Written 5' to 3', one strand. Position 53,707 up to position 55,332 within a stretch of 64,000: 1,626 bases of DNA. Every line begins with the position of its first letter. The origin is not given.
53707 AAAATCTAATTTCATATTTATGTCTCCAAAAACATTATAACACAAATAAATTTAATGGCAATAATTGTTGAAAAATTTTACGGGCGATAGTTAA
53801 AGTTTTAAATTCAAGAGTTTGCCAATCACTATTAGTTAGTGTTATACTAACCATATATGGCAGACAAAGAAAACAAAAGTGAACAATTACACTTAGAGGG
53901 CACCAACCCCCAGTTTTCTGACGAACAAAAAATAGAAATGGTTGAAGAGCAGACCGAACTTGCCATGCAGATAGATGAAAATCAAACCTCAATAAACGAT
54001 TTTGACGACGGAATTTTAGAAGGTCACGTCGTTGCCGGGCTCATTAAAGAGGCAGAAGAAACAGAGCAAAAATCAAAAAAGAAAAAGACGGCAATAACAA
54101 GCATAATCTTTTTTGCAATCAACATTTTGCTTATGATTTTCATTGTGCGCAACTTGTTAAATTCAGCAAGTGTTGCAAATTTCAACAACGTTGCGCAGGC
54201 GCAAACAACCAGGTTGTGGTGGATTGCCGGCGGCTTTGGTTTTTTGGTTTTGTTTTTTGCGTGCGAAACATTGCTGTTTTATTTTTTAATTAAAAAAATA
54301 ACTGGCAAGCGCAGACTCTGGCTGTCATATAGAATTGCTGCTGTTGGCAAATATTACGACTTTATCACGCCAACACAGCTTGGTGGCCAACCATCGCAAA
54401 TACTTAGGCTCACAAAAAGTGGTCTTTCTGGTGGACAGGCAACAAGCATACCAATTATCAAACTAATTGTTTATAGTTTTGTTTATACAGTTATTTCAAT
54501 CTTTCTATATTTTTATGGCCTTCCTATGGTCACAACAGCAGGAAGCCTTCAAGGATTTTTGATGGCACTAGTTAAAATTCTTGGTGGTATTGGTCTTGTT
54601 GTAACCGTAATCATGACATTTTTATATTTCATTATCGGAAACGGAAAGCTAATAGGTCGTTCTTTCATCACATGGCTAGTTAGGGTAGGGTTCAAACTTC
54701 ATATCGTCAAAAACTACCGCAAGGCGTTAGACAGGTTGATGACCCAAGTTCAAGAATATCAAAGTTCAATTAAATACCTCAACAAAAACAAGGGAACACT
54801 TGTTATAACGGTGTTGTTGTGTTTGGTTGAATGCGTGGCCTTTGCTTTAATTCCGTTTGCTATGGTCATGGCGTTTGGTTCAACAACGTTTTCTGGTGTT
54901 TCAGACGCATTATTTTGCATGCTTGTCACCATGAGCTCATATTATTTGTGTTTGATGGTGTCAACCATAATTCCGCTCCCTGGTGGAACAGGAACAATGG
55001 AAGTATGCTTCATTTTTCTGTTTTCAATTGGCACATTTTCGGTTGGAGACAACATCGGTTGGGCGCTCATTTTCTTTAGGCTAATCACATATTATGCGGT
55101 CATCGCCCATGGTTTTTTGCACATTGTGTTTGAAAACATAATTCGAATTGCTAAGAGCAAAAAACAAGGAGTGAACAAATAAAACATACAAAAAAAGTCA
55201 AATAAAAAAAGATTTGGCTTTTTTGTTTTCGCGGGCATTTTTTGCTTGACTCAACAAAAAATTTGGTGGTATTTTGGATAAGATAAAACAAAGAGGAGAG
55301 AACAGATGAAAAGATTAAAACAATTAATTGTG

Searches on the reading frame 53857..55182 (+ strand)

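Call 47: search_protein_families(library=pfam, proteins=[window:53857-55182:+], max_evalue=0.0001)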
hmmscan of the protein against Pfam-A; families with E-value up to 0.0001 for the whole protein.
window:53857-55182:+ (441 aa): 1 family
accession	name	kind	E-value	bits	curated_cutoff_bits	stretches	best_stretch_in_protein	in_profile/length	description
PF03706.18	LPG_synthase_TM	-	6e-19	69.1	33.4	1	90-419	9-302/302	Lysylphosphatidylglycerol synthase TM region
